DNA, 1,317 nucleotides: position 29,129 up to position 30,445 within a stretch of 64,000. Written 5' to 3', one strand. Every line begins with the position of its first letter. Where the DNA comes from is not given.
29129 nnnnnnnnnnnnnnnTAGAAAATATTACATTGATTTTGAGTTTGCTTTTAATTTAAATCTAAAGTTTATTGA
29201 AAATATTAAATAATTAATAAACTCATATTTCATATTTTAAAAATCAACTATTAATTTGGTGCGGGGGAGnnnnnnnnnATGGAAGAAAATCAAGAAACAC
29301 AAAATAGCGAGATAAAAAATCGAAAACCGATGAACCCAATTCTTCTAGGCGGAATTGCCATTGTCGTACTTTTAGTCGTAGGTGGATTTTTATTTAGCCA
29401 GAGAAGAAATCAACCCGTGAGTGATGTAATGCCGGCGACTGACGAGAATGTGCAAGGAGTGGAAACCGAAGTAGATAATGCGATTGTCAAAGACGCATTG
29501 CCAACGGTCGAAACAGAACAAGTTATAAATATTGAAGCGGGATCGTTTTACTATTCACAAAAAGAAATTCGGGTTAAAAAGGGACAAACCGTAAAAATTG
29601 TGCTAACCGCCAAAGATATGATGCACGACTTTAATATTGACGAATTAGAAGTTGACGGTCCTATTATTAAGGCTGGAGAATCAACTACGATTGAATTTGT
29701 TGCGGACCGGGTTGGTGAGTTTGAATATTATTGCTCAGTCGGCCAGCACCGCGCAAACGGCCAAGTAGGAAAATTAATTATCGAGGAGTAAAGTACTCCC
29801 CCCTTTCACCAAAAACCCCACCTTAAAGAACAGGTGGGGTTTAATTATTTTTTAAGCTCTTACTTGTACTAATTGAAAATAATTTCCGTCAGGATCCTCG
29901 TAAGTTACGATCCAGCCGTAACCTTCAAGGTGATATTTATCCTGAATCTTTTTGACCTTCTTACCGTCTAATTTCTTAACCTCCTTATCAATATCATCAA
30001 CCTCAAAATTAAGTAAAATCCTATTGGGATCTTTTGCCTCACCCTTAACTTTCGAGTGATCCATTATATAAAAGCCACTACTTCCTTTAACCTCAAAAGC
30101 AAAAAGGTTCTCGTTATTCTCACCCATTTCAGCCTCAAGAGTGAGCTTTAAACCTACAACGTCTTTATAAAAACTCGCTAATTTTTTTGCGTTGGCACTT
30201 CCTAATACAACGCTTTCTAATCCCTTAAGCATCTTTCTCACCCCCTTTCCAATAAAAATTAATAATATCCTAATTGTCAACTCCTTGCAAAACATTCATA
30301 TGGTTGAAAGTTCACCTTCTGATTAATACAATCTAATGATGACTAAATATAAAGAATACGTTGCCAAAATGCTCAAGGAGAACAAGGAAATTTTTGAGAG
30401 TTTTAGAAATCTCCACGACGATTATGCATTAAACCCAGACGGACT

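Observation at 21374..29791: Putative OmpR-family regulon marked by a conserved ~20-nt direct-repeat motif (envelope/metal stress module)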

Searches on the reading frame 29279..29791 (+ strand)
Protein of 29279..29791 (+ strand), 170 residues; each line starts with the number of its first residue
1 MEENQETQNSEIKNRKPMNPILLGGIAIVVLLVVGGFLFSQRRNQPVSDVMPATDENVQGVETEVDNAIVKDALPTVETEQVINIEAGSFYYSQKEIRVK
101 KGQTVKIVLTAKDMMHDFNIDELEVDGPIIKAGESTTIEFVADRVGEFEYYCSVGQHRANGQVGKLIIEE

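Call 8: search_protein_families(library=pfam, proteins=[window:29279-29791:+], max_evalue=0.01)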
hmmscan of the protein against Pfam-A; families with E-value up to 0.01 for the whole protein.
window:29279-29791:+ (170 aa): 4 families
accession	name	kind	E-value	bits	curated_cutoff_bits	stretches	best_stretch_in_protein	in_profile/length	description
PF13473.12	Cupredoxin_1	-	6.9e-10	39.3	27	1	78-163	18-102/104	Cupredoxin-like domain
PF00127.26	Copper-bind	-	4e-07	30.8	21.2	1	82-169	4-99/99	Copper binding proteins, plastocyanin/azurin family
PF07731.20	Cu-oxidase_2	-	1.4e-05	25.4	20.4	0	130-168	95-133/137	Multicopper oxidase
PF00116.26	COX2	-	0.0093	16.3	22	0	95-153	46-103/120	Cytochrome C oxidase subunit II, periplasmic domain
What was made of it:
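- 29279..29791 (+): Membrane-anchored cupredoxin. It has no box of its own in this window and may be read through from the hydrolase gene. A terminator lies at 29813-29852. Pfam Cupredoxin_1 and Copper-bind (call 8).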

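Call 16: search_protein_families(library=ncbifam, proteins=[window:29279-29791:+], max_evalue=0.001)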
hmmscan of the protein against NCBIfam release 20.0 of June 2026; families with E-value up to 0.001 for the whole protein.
window:29279-29791:+ (170 aa): 8 families
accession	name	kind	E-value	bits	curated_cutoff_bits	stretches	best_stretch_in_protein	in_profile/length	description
TIGR03096.1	nitroso_cyanin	equivalog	1.3e-11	44.3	142.85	1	74-154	38-120/135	nitrosocyanin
NF052460.1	L-NosZ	equivalog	1.5e-08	33.6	700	1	76-153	374-462/480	clade III lactonase-type nitrous-oxide reductase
NF051440.1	CuResCopIPSEAE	equivalog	9.7e-08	32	280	1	75-122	35-83/180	copper-resistant cuproprotein CopI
TIGR04246.1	nitrous_NosZ_Gp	equivalog_domain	1e-07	30.6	625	1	85-153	490-560/578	Sec-dependent nitrous-oxide reductase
TIGR04244.1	nitrous_NosZ_RR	equivalog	1.6e-07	30.3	625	1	56-157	515-614/627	TAT-dependent nitrous-oxide reductase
TIGR02656.1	cyanin_plasto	equivalog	2.7e-06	27.7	87.85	1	88-169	10-99/99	plastocyanin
TIGR02866.1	CoxB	equivalog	5.2e-06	26.1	147.7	1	91-153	114-175/202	cytochrome c oxidase subunit II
NF050117.1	aa3_CtaC_Actin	exception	0.0001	21.6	250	1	26-152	90-215/244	aa3-type cytochrome oxidase subunit II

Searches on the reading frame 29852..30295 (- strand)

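Call 15: search_protein_families(library=pfam, proteins=[window:29852-30295:-], max_evalue=0.001)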
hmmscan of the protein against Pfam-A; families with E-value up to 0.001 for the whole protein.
window:29852-30295:- (147 aa): 3 families
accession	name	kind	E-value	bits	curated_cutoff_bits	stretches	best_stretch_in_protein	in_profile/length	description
PF00903.31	Glyoxalase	-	1.5e-09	38.7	20.6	1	27-142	3-121/121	Glyoxalase/Bleomycin resistance protein/Dioxygenase superfamily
PF12681.13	Glyoxalase_2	-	3.9e-07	30.5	30.1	1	31-141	6-112/118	Glyoxalase-like domain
PF18029.7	Glyoxalase_6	-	1.8e-06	29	23.6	1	29-143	2-106/106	Glyoxalase-like domain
